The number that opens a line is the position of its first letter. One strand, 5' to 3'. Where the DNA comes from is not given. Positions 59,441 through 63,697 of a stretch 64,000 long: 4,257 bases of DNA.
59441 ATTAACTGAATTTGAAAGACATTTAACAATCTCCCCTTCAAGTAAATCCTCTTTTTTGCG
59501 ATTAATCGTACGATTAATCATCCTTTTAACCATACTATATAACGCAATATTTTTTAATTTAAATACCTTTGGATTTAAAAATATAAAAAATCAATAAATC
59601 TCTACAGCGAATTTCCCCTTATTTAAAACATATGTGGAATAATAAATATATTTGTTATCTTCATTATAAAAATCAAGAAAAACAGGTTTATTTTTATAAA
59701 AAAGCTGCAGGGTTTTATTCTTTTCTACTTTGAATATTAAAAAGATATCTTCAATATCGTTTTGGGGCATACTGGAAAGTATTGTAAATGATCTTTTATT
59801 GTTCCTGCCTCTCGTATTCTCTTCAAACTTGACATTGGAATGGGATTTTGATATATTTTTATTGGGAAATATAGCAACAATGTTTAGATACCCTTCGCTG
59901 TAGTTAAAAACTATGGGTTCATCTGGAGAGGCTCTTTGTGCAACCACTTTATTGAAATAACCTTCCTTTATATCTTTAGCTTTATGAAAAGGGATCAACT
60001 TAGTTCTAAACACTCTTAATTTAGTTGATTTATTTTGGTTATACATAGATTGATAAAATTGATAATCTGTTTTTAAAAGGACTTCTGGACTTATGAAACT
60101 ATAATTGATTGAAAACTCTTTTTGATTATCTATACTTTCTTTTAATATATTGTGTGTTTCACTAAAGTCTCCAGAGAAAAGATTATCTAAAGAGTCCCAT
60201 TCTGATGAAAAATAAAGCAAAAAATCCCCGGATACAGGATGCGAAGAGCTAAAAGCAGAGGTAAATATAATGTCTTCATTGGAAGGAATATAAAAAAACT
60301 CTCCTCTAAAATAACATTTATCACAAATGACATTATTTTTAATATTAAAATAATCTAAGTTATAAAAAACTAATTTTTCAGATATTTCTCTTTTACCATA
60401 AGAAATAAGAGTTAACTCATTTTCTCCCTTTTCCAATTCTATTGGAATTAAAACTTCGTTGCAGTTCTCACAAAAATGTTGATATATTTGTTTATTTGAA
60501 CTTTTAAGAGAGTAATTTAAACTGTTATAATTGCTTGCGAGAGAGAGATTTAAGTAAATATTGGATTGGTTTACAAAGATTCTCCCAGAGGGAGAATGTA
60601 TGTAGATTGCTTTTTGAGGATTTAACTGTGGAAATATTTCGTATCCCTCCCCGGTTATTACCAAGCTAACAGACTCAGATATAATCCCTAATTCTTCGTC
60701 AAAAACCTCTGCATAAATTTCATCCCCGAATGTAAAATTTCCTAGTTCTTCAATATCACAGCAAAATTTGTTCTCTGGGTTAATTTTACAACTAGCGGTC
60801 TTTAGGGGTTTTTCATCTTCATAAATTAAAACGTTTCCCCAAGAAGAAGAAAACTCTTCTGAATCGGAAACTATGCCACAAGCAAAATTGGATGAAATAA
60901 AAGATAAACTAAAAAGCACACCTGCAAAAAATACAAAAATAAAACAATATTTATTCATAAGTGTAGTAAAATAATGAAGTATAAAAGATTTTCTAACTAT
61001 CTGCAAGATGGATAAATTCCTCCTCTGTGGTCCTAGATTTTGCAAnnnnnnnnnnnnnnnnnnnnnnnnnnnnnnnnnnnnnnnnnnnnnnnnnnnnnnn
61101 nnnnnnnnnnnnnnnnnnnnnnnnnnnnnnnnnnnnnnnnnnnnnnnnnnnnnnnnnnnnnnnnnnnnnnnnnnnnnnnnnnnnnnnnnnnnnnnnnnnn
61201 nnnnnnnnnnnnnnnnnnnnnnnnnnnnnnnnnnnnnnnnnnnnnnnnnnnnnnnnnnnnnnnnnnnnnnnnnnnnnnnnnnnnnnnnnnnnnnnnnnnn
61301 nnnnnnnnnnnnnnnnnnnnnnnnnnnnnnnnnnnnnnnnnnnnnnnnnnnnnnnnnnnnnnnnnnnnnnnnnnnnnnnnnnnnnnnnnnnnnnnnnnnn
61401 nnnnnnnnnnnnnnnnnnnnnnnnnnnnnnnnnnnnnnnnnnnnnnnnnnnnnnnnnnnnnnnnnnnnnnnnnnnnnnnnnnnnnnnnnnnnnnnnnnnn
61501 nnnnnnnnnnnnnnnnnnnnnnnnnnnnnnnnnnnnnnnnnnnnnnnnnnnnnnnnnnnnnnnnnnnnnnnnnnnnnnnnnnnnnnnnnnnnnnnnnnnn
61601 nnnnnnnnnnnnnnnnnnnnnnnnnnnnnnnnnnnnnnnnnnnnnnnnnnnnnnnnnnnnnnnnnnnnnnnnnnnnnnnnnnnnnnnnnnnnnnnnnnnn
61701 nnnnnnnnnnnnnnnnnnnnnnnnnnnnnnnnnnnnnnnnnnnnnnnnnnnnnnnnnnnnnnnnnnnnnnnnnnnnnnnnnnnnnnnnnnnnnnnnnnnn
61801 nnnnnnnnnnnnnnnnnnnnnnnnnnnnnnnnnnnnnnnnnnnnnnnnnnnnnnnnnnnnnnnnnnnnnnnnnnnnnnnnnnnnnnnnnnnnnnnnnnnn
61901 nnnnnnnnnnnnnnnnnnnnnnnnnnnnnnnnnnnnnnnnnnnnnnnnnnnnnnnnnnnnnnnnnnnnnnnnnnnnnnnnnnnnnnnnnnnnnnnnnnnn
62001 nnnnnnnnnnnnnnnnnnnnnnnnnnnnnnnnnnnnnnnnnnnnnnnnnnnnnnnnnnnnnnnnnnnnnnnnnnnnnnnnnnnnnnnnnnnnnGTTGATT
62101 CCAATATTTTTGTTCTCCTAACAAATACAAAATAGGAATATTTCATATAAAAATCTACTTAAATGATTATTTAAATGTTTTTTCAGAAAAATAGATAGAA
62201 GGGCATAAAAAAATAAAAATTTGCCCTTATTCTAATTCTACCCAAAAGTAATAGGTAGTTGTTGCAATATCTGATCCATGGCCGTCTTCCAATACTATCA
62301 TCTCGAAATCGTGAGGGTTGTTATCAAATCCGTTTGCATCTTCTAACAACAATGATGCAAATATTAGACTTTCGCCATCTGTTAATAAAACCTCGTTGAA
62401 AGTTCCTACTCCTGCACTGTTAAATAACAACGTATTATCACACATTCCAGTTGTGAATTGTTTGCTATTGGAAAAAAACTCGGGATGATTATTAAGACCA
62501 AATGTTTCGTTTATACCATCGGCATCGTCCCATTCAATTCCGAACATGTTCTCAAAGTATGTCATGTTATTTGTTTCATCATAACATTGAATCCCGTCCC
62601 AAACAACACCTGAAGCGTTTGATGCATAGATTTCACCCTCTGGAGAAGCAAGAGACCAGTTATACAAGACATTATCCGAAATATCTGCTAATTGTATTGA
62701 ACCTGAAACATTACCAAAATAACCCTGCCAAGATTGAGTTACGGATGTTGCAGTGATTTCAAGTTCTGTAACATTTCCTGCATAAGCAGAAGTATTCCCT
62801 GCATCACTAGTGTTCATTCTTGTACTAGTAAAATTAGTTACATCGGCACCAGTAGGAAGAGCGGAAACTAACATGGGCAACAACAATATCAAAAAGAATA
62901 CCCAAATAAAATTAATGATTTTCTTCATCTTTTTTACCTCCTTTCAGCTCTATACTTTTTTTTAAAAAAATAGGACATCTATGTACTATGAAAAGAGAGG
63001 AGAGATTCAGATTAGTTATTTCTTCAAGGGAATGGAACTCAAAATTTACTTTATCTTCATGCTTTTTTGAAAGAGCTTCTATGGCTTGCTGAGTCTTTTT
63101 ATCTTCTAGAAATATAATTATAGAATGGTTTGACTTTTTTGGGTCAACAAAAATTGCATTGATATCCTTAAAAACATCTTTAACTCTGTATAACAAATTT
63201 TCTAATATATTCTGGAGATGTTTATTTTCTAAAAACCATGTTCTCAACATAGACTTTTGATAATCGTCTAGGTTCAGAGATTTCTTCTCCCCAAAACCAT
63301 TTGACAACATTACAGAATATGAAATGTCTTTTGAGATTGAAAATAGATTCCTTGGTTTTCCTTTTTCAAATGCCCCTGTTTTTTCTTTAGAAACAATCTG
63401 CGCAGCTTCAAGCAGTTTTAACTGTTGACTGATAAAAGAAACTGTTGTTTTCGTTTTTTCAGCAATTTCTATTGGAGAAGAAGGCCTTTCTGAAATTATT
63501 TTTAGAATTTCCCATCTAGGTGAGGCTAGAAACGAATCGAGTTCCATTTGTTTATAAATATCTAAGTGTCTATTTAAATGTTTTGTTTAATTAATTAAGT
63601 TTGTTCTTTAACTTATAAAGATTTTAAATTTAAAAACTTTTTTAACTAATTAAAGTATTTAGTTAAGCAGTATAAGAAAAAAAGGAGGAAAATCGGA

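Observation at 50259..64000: Shared extreme C-terminal motif (aromatic-x-V-E-L/I-stop) on six secreted proteins including the giant protein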

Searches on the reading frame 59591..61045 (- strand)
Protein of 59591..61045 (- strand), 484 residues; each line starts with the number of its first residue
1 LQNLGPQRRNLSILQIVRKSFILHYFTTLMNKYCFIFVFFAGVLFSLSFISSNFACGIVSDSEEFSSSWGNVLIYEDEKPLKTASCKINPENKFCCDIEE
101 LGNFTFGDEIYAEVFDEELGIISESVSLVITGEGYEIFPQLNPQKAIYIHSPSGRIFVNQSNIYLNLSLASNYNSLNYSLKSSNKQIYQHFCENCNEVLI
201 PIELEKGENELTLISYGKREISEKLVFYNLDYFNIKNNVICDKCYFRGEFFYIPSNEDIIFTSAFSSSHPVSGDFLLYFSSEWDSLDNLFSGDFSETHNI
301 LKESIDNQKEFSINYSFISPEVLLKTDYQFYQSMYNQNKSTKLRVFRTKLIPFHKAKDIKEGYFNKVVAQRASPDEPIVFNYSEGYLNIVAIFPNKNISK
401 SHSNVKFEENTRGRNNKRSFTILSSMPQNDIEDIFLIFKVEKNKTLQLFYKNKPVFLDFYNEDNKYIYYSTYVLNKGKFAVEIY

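Call 5: search_protein_families(library=pfam, proteins=[window:59591-61045:-], max_evalue=0.1)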
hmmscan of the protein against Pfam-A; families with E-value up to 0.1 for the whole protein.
window:59591-61045:- (484 aa): 1 family
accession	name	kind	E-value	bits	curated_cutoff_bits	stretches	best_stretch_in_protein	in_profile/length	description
PF25344.1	PH_LRR1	-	0.032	14.7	27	0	159-194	37-72/119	LRR1 pleckstrin homology domain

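Call 6: search_protein_families(library=ncbifam, proteins=[window:59591-61045:-], max_evalue=0.1)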
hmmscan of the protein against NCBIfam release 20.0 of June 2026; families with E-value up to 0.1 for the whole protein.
window:59591-61045:- (484 aa): 0 families

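Call 15: find_homologous_proteins(query=window:59591-61045:-, max_evalue=0.001)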
Query window:59591-61045:- (484 aa): 31 proteins with E <= 0.001 among 7644 candidates.
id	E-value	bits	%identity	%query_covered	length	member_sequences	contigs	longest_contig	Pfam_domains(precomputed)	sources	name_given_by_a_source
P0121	5.4e-292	987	97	94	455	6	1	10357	-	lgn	-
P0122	7.8e-154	531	52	94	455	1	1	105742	-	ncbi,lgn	ncbi:MAG: hypothetical protein ACP5NZ_01860 [Nanobdellota archaeon]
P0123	3.1e-152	526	52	93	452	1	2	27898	-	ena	-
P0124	5.3e-140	486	49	96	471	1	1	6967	-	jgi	jgi:hypothetical protein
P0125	4.4e-139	483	50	94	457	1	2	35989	-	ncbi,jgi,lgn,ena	-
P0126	6.2e-139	482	50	91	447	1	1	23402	-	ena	-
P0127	4.0e-137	476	47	94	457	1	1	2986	-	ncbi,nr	ncbi:MAG TPA: hypothetical protein VJ438_04005 [Candidatus Nanoarchaeia archaeon]|nr:hypothetical pr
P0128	8.5e-135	468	49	94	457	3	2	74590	-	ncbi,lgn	-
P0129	1.5e-133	464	47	94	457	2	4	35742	-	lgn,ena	-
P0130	1.4e-126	441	46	94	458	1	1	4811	-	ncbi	-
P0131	4.1e-126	440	47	90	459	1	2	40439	-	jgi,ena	jgi:hypothetical protein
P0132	3.7e-124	433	47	94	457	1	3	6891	-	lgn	-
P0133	6.5e-124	433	47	94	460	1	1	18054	-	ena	-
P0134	1.5e-123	431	47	90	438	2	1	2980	-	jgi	jgi:hypothetical protein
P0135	2.5e-121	424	46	94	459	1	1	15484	-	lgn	-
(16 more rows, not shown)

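Call 39: find_encoding_contigs(protein=P0128, flank=10000, max_places=2)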
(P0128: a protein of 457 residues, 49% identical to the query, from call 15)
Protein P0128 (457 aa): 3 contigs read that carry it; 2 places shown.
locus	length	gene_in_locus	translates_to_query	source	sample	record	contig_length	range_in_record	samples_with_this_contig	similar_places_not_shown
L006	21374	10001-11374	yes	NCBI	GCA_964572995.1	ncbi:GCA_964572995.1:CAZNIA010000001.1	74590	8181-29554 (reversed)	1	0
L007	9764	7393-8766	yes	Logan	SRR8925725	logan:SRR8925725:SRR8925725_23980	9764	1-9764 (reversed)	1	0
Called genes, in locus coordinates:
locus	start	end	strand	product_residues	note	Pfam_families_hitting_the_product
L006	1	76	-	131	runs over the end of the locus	-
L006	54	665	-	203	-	-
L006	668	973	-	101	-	-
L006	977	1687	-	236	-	-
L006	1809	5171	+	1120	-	PF13620:CarboxypepD_reg, PF13715:CarbopepD_reg_2 (weak), PF01935:DUF87, PF05872:HerA_C (faint)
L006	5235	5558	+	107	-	-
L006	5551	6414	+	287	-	-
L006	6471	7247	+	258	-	-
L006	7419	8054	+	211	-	PF25212:HVO_A0114 (weak), PF01022:HTH_5 (weak)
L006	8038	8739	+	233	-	-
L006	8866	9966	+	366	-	-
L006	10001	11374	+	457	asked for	-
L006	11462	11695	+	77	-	-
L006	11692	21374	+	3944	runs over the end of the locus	PF17957:Big_7 (faint), PF19077:Big_13 (faint), PF10102:DUF2341 (weak), PF13385:Laminin_G_3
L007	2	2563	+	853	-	?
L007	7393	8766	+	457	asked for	-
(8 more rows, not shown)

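Call 40: find_encoding_contigs(protein=P0131, flank=10000, max_places=2)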
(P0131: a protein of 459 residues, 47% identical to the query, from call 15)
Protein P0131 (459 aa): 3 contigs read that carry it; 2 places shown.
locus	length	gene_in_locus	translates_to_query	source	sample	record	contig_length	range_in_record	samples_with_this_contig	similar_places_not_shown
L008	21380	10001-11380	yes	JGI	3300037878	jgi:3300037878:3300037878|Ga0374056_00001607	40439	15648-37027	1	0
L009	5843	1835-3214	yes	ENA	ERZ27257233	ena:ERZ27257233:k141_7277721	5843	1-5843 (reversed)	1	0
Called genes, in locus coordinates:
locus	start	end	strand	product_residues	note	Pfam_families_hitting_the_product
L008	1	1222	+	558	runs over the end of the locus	-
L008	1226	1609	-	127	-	-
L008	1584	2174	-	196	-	-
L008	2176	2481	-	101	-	-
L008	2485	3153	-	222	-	-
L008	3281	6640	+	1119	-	PF13620:CarboxypepD_reg (weak), PF13715:CarbopepD_reg_2 (faint), PF01935:DUF87, PF05872:HerA_C (faint)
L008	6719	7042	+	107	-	-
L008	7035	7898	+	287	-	-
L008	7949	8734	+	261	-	-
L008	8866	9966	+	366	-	-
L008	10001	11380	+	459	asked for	-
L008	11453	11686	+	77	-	-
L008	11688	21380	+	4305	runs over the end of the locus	PF10102:DUF2341, PF19077:Big_13 (faint), PF10102:DUF2341 (weak)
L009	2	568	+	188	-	?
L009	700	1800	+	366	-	-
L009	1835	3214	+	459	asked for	-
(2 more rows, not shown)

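Call 42: predict_structure(alignment_id=A2)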
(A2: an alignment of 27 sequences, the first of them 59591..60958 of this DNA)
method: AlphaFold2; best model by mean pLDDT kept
length: 455 residues; sequences in the alignment: 27
mean_pLDDT: 89.7   pTM: 0.81
mean pLDDT of the five models: 89.7, 88.9, 88.7, 88.5, 85.3
residues with pLDDT >= 90: 316; 70-90: 119; 50-70: 15; < 50: 5
segments of 3 or more residues with pLDDT < 50: 18-22
pLDDT, mean of each block of 10 residues (from residue 1): 83 69 76 90 91 91 89 78 92 92 77 94 93 94 93 88 91 92 93 94 96 92 95 97 95 84 89 95 96 93 95 92 84 78 94 87 95 89 66 92 96 92 95 96 94 90
secondary structure, 60 per line:
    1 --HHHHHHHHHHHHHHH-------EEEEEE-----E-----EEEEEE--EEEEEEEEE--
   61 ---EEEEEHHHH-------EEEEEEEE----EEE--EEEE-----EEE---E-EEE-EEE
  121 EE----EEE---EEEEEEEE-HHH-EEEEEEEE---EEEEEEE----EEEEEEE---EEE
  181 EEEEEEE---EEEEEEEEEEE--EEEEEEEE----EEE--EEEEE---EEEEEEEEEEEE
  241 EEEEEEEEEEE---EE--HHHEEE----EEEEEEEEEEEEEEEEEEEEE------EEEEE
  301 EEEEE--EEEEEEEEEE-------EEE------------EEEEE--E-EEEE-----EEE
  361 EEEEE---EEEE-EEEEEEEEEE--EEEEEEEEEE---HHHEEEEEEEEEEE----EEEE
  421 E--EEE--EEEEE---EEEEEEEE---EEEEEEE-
elements in order: H3-17 E25-30 E42-47 E50-58 E64-68 H69-72 E80-87 E92-94 E97-100 E106-108 E114-116 E118-122 E127-129 E133-140 E146-153 E157-163 E168-174 E178-187 E191-201 E204-211 E216-218 E221-225 E229-251 E262-264 E269-289 E296-305 E308-317 E325-327 E340-344 E349-352 E358-365 E369-372 E374-383 E386-395 E402-412 E417-421 E424-426 E429-433 E437-444 E448-454

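Call 51: search_protein_families(library=pfam, proteins=[L006:1809-5171:+, L006:5235-5558:+, L006:5551-6414:+, L006:11462-11695:+, L006:977-1687:-, L006:668-973:-, L006:54-665:-], max_evalue=0.01)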
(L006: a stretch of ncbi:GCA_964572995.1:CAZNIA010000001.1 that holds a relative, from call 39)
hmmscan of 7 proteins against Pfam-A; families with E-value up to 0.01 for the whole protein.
L006:1809-5171:+ (1120 aa): 14 families
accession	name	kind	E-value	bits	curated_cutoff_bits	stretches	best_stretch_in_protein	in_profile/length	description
PF13620.12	CarboxypepD_reg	-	2.2e-17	63.6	32.3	2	266-329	1-70/82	Carboxypeptidase regulatory-like domain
PF13715.12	CarbopepD_reg_2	-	2.1e-12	47.3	32.2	2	358-412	3-59/88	CarboxypepD_reg-like domain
PF01935.23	DUF87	-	5.5e-11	43.4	23.2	1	736-799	2-68/220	Helicase HerA, central domain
PF05872.18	HerA_C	-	2.1e-09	37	22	1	743-831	9-98/502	Helicase HerA-like C-terminal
PF02369.22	Big_1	-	2.6e-05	24.7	34.9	0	264-330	18-92/93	Bacterial Ig-like domain (group 1)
PF12846.13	AAA_10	-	0.00013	21.6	27.5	0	756-797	22-66/362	AAA-like domain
PF00270.35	DEAD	-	0.00047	20.4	26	1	757-907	16-138/167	DEAD/DEAH box helicase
PF04851.21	ResIII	-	0.00075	19.9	22.5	1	755-905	23-141/164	Type III restriction enzyme, res subunit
PF20720.3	nSTAND3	-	0.001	19.2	27.2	0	757-811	19-71/155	Novel STAND NTPase 3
PF15976.11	CooC_C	-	0.0012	19.3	29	0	356-391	19-54/93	CS1-pili formation C-terminal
PF01580.24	FtsK_SpoIIIE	-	0.0021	18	24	1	737-787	22-75/221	FtsK/SpoIIIE family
PF16371.11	MetallophosN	-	0.0023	18.6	35.6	0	269-302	1-33/77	N terminal of Calcineurin-like phosphoesterase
PF10412.15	TrwB_AAD_bind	-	0.0024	17.3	20.5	0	749-793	9-53/387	Type IV secretion-system coupling protein DNA-binding domain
PF17789.7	MG4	-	0.0066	17.1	24.7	0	270-306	21-63/95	Macroglobulin domain MG4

L006:5235-5558:+ (107 aa): 0 families

L006:5551-6414:+ (287 aa): 1 family
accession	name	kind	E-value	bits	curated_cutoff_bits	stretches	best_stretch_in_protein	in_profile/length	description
PF07889.17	DUF1664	-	0.0015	19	34.6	0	53-106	63-116/124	Protein of unknown function (DUF1664)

L006:11462-11695:+ (77 aa): 0 families

L006:977-1687:- (236 aa): 0 families

L006:668-973:- (101 aa): 0 families

L006:54-665:- (203 aa): 0 families

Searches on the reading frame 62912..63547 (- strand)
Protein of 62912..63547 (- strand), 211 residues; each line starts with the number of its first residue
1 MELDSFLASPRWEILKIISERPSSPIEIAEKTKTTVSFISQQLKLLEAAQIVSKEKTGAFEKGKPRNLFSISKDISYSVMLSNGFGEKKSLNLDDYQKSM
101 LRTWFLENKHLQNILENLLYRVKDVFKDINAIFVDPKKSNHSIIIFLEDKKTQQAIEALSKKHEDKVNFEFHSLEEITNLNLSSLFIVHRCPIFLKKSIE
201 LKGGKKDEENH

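Call 5: search_protein_families(library=pfam, proteins=[window:62912-63547:-], max_evalue=0.1)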
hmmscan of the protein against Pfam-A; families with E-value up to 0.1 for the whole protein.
window:62912-63547:- (211 aa): 6 families
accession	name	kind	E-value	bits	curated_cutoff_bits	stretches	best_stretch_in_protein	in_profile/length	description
PF01022.26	HTH_5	-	1.9e-06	28.1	22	1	11-54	4-47/47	Bacterial regulatory protein, arsR family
PF25212.1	HVO_A0114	-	6.9e-06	26.2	27.6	1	3-59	16-73/84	HVO_A0114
PF13601.12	HTH_34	-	0.00084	19.9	27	1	20-72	12-62/80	Winged helix DNA-binding domain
PF12802.13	MarR_2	-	0.0043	17.6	27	1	11-56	7-54/61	MarR family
PF01047.28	MarR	-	0.0051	17.1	24.6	1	9-56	3-51/59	MarR family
PF05732.17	RepL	-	0.075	13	20.3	0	27-60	80-113/164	Firmicute plasmid replication protein (RepL)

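Call 6: search_protein_families(library=ncbifam, proteins=[window:62912-63547:-], max_evalue=0.1)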
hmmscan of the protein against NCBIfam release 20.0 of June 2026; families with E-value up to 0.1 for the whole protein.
window:62912-63547:- (211 aa): 8 families
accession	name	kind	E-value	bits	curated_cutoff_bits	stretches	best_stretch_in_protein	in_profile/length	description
NF033788.1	HTH_metalloreg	subfamily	1.9e-07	30.8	55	1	11-59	13-62/77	metalloregulator ArsR/SmtB family transcription factor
NF033789.1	repress_SdpR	subfamily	4.2e-06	26.6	100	1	11-60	10-59/79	autorepressor SdpR family transcription factor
NF040939.2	trans_reg_lrs14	equivalog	0.00018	21.5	90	1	16-73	29-87/103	Lrs14 family HTH-type transcriptional regulator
NF053602.1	Phr_regulator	exception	0.0015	18.2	320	1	10-83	13-85/191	heat shock transcription regulator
NF053755.1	MsvR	equivalog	0.0023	17.6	220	1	11-57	15-61/236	transcriptional factor MsvR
NF053606.1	Sta1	subfamily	0.011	15.8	80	1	17-72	29-84/100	Sta1 family transcriptional regulator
TIGR02702.1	SufR_cyano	equivalog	0.018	14.8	178.8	1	15-75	7-68/208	iron-sulfur cluster biosynthesis transcriptional regulator SufR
TIGR02974.1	phageshock_pspF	equivalog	0.064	12.4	443.55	1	103-165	214-276/336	phage shock protein operon transcriptional activator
